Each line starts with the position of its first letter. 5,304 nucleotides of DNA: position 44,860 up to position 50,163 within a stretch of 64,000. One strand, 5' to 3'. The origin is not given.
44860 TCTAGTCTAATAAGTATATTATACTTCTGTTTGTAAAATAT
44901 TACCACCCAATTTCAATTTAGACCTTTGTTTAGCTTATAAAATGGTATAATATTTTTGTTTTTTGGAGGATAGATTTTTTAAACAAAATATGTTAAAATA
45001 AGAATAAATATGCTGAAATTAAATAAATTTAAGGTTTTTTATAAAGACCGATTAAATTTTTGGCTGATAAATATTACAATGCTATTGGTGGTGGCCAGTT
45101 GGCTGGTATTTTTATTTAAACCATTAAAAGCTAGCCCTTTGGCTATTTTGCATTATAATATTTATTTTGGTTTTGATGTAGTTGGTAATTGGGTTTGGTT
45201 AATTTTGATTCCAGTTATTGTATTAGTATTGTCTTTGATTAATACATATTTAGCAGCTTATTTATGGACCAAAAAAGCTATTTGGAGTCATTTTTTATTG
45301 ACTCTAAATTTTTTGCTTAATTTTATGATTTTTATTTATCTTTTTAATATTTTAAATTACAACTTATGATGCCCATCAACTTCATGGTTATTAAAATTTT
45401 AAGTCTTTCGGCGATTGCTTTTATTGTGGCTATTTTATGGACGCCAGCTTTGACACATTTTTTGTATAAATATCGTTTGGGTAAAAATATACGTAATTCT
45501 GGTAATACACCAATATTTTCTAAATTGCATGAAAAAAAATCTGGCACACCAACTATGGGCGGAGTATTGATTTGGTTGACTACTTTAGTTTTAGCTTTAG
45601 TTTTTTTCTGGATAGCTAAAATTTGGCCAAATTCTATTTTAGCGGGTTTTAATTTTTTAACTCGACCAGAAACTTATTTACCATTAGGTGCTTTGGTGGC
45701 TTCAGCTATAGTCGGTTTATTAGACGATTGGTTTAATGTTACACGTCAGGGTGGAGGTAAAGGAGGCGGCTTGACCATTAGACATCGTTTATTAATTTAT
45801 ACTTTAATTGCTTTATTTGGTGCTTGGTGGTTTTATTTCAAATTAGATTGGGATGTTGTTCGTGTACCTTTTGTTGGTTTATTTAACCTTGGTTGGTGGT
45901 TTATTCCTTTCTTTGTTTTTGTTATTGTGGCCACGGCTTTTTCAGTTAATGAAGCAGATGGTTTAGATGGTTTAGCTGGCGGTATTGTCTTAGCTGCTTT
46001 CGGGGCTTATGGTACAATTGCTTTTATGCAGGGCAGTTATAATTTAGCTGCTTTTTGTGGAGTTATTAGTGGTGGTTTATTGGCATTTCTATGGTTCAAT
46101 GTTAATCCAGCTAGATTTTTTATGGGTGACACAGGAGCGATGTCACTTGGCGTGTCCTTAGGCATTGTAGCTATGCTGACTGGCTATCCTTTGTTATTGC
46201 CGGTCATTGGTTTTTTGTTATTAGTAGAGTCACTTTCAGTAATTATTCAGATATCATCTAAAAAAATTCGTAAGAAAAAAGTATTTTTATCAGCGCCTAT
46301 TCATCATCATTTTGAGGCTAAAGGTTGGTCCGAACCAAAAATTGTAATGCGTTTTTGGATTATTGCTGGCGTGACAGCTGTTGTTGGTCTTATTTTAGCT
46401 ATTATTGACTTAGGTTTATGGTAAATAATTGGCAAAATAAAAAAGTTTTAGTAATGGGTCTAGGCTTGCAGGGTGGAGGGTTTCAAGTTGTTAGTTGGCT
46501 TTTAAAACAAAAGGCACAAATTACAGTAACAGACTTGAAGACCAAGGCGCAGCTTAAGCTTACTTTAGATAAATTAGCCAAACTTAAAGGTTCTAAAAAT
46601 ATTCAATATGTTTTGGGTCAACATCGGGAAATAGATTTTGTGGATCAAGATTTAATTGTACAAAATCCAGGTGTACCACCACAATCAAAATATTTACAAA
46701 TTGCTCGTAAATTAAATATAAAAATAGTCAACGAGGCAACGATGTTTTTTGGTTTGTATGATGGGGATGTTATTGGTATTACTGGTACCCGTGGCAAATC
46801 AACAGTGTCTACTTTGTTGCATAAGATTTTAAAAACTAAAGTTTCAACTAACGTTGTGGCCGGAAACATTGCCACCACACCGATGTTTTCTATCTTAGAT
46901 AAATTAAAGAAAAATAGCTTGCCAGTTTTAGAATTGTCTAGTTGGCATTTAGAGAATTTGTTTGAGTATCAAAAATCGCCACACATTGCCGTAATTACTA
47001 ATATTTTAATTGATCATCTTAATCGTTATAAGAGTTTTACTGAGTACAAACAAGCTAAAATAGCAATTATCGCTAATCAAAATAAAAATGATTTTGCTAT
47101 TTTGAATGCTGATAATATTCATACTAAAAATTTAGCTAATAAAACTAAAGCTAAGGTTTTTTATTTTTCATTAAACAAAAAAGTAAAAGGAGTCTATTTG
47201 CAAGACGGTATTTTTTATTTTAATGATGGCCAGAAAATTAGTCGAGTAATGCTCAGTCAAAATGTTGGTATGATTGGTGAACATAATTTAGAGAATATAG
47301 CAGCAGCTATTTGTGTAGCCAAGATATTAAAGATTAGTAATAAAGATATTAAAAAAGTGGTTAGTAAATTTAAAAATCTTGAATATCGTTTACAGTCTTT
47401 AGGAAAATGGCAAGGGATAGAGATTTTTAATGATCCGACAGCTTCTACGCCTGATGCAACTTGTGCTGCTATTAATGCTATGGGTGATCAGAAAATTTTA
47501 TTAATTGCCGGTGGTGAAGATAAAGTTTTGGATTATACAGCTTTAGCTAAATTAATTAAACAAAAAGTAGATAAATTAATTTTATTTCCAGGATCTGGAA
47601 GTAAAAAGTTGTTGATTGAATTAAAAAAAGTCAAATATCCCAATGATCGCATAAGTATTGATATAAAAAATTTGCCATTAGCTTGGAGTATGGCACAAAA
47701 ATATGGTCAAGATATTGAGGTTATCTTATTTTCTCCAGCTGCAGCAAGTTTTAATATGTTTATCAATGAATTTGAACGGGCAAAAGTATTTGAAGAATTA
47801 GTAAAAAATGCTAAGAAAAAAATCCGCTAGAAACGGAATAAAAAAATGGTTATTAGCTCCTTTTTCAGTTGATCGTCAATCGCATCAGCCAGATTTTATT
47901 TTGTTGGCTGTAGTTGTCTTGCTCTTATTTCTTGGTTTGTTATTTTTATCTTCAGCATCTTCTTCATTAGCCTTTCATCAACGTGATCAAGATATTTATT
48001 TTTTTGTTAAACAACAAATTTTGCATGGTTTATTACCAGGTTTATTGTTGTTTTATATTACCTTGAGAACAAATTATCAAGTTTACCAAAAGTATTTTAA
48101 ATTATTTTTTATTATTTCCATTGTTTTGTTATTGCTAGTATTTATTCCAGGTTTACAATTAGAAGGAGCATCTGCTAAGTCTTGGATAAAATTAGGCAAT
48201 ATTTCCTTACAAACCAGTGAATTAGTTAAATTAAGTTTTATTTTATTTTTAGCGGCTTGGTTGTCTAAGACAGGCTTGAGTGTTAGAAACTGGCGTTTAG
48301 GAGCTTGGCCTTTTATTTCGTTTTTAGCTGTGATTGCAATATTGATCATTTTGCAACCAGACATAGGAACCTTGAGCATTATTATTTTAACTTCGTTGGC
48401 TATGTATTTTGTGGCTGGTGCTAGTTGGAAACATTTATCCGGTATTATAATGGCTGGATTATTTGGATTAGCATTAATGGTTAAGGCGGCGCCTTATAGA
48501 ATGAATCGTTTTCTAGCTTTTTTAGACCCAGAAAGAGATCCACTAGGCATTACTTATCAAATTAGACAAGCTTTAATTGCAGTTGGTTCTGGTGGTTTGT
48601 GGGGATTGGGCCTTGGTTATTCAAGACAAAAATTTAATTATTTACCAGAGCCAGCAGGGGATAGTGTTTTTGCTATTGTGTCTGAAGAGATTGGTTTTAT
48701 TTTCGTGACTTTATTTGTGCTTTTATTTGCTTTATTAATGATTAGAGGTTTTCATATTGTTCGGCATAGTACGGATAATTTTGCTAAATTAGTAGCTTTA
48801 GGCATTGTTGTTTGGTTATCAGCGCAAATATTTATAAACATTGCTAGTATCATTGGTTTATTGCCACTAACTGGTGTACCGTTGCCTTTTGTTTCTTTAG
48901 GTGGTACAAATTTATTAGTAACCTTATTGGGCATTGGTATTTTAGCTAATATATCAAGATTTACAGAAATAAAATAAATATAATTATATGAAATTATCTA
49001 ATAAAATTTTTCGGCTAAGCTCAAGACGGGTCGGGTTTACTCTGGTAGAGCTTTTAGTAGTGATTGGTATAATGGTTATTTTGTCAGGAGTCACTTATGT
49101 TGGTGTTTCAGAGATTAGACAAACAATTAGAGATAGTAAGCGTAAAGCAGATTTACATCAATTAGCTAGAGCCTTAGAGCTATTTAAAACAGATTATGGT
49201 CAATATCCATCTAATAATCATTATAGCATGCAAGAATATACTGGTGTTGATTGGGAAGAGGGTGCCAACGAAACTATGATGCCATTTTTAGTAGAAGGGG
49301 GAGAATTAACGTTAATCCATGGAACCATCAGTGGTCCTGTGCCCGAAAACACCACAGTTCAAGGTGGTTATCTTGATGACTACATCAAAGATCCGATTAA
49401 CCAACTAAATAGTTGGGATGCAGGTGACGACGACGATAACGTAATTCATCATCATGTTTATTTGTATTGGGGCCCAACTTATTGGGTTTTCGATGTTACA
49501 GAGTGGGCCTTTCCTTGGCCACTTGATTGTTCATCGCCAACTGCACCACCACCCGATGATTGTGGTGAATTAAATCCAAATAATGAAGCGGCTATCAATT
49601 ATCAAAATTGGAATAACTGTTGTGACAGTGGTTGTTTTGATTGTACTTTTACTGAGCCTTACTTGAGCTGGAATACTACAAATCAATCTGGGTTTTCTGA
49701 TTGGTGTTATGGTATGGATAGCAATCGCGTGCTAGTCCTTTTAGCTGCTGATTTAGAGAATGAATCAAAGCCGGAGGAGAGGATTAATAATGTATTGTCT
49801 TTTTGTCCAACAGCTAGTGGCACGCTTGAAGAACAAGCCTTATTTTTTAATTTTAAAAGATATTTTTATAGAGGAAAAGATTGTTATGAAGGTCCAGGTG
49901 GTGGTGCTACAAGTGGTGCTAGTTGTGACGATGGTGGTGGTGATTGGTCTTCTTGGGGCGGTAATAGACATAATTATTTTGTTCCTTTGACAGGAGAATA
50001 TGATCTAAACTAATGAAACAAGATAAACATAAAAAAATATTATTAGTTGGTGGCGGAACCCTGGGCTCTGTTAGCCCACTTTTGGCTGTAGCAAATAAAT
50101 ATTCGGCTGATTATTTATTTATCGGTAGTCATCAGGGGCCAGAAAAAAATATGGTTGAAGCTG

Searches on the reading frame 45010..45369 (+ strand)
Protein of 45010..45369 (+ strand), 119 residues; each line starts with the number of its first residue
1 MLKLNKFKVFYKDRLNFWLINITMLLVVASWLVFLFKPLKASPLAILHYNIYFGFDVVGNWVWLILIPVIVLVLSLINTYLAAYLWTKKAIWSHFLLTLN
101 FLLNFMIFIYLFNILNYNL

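Call 19: search_protein_families(library=pfam, proteins=[window:45010-45369:+], max_evalue=0.01)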
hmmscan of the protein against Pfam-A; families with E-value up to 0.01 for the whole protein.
window:45010-45369:+ (119 aa): 0 families

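Call 57: find_related_loci(query=A2, collection=metagenome_contigs, flank=6000)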
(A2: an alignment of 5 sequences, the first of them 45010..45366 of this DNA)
Query A2 (119 aa) in metagenome_contigs; peptide patterns used: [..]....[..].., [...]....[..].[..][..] (x = any residue, [..] = any of these).
520 stretches matched a pattern; 247 encode a relative of the query (tblastn E <= 1e-3); the best 80 are kept; 80 distinct loci.
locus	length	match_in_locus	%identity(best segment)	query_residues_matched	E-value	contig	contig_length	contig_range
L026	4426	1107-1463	61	1-119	8e-41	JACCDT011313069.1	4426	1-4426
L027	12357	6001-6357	76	1-119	1e-38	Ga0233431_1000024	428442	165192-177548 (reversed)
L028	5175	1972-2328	65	1-119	6e-37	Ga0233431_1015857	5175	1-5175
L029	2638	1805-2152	53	4-119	2e-35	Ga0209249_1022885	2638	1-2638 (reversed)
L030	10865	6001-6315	55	8-112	9e-34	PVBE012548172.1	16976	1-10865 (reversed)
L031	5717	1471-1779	53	8-110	4e-32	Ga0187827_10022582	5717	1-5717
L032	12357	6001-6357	53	1-119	8e-31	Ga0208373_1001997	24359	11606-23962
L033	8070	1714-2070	53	1-119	8e-31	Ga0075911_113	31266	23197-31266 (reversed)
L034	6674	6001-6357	53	1-119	3e-30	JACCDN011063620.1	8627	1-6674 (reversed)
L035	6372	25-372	53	4-119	2e-29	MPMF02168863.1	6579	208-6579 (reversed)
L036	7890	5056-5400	35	6-117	2e-15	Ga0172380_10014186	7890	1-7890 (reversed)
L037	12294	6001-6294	37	5-97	7e-15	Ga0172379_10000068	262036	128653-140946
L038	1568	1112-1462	35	5-115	1e-14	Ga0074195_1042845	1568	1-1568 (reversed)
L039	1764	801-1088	36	8-103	2e-14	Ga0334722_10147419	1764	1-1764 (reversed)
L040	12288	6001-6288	32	8-103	5e-13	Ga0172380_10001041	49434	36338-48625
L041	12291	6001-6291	35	8-104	5e-13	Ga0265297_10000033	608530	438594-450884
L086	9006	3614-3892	30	8-101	6e-10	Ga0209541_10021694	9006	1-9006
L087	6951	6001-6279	30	8-101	6e-10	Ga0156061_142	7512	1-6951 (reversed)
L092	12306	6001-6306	30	3-104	9e-10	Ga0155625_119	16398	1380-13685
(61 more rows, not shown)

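Call 61: search_protein_families(library=pfam, proteins=[L086:684-1763:-, L086:1779-3503:-, L041:4197-5966:-, L041:1178-2395:-, L041:204-1172:-, L092:4220-5992:-, L092:2943-4181:-, L092:343-2025:+, L087:1641-2699:-], max_evalue=0.001)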
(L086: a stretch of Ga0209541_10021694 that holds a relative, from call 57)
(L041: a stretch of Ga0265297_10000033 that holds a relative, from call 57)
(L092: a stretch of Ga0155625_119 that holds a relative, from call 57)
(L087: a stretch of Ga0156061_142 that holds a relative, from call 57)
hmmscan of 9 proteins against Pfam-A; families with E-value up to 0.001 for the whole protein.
L086:684-1763:- (359 aa): 1 family
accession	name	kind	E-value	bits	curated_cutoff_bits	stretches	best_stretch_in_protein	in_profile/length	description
PF00482.28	T2SSF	-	1.6e-46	157.8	25.2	2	26-148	2-125/125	Type II secretion system (T2SS), protein F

L086:1779-3503:- (574 aa): 7 families
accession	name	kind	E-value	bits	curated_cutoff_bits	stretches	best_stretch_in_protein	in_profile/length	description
PF00437.27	T2SSE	-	2.9e-128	428.1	24.9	1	167-570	2-370/370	Type II/IV secretion system protein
PF05157.20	MshEN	-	1e-08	35.4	23.1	1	59-142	1-84/90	MshEN domain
PF13401.12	AAA_22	-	0.00026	21.7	27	0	306-336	4-36/130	AAA domain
PF20720.3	nSTAND3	-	0.00038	20.6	27.2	0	302-346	12-56/155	Novel STAND NTPase 3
PF13476.12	AAA_23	-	0.00058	21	27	0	306-330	18-42/201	AAA domain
PF13555.12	AAA_29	-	0.00078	19.6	27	0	305-332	20-47/61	P-loop containing region of AAA domain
PF25199.1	nSTAND_NTPase5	-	0.0008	19.7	34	0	303-351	37-86/145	Novel STAND NTPase 5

L041:4197-5966:- (589 aa): 2 families
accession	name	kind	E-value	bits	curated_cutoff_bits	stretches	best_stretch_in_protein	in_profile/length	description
PF13231.12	PMT_2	-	2e-17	64.3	26.1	1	107-242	22-151/160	Dolichyl-phosphate-mannose-protein mannosyltransferase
PF02366.24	PMT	-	1.9e-11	44.5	22.7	1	44-240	35-226/245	Dolichyl-phosphate-mannose-protein mannosyltransferase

L041:1178-2395:- (405 aa): 1 family
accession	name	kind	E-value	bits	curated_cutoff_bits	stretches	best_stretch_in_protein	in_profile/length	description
PF00482.28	T2SSF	-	4.8e-55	185.3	25.2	2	71-194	1-125/125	Type II secretion system (T2SS), protein F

L041:204-1172:- (322 aa): 1 family
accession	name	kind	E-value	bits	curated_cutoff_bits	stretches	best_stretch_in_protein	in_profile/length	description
PF06439.18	3keto-disac_hyd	-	0.00097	19.7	26.8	0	121-242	50-186/187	3-keto-disaccharide hydrolase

L092:4220-5992:- (590 aa): 2 families
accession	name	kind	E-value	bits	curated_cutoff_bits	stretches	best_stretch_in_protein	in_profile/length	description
PF13231.12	PMT_2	-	1.4e-13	51.8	26.1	1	121-237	25-136/160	Dolichyl-phosphate-mannose-protein mannosyltransferase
PF02366.24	PMT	-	6.7e-06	26.3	22.7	1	114-254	80-222/245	Dolichyl-phosphate-mannose-protein mannosyltransferase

L092:2943-4181:- (412 aa): 1 family
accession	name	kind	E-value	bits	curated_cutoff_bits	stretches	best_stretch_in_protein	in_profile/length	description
PF00437.27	T2SSE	-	2.1e-30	106.1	24.9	1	17-297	13-288/370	Type II/IV secretion system protein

L092:343-2025:+ (560 aa): 1 family
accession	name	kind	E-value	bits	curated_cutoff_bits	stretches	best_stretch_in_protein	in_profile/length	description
PF13687.11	DUF4153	-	1.2e-54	186.4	27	1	96-469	2-369/373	Domain of unknown function (DUF4153)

L087:1641-2699:- (352 aa): 3 families
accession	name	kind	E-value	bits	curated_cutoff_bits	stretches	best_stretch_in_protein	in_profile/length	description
PF11104.14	PilM_2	-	8.4e-39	133.9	27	1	14-345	1-339/340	Type IV pilus assembly protein PilM;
PF14450.12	FtsA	-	7.2e-12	46.2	31.8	1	188-325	1-118/127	Cell division protein FtsA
PF06723.19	MreB_Mbl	-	3.1e-06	26.7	27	0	253-315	242-304/327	MreB/Mbl protein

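Call 65: find_homologous_proteins(query=L092:2946-4181:-, max_evalue=0.00001)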
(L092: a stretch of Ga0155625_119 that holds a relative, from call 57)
Query L092:2946-4181:- (412 aa): 32 proteins with E <= 0.00001 among 6819 candidates.
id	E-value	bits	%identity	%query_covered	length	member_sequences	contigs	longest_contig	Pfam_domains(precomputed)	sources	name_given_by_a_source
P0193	2.7e-267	904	100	100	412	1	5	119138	PF00437.27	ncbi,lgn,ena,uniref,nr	ncbi:MAG: hypothetical protein A3F54_05315 [Candidatus Kerfeldbacteria bacterium RIFCSPHIGHO2_12_FUL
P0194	3.7e-179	614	67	99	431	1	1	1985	PF00437.27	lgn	-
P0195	6.2e-28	116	24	97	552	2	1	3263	PF05157.21,PF00437.27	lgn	-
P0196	2.9e-27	114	26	96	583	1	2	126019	PF05157.21,PF00437.27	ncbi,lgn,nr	ncbi:MAG: type II/IV secretion system protein [Parcubacteria group bacterium]|nr:type II/IV secretio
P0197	7.5e-27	112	24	96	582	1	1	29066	PF05157.21,PF00437.27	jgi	-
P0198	5.4e-26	110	25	98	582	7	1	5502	PF05157.21,PF00437.27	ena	-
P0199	1.8e-25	108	24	93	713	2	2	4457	PF05157.21,PF00437.27,PF00072.31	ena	-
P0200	1.8e-25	108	28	92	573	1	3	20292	PF05157.21,PF00437.27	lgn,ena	-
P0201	1.8e-25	108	28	92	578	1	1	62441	PF05157.21,PF00437.27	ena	-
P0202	2.4e-25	107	28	92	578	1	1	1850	PF05157.21,PF00437.27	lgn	-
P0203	2.8e-25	107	25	98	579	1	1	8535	PF05157.21,PF00437.27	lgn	-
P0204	3.0e-25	107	25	95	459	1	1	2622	PF00437.27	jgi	jgi:type IV pilus assembly protein PilB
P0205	8.2e-25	106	23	97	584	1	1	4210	PF05157.21,PF00437.27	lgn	-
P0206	8.7e-25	106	24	96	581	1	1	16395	PF05157.21,PF00437.27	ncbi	-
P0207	1.6e-24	105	25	96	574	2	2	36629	PF05157.21,PF00437.27,PF13191.13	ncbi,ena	-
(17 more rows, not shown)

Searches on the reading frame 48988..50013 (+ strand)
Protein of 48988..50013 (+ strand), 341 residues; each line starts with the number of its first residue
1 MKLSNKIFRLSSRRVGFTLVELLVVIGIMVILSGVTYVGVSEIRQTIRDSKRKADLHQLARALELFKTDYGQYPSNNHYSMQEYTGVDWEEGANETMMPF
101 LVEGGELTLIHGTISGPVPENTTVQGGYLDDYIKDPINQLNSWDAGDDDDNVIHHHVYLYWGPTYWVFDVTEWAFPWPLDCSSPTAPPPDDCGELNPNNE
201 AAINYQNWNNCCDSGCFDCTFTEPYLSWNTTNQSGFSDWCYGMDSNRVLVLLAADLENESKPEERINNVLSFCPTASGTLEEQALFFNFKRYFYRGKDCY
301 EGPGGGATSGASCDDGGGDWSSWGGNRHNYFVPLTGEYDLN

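Call 19: search_protein_families(library=pfam, proteins=[window:48988-50013:+], max_evalue=0.01)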
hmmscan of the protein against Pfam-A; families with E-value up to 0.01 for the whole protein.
window:48988-50013:+ (341 aa): 2 families
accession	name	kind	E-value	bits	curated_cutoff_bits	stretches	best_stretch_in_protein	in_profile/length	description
PF07963.17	N_methyl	-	3.3e-05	23.7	21.2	1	16-37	6-27/27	Prokaryotic N-terminal methylation motif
PF08334.16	T2SSG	-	0.0062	17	21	0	50-77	12-39/108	Type II secretion system (T2SS), protein G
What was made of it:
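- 48988..50013 (+): Context: 341-aa pilin-like gene (prepilin motif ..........) inserted between ftsW and murG. The insertion is specific to the clade that carries the ORF. Pfam N_methyl 3.3e-5 (call 19).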
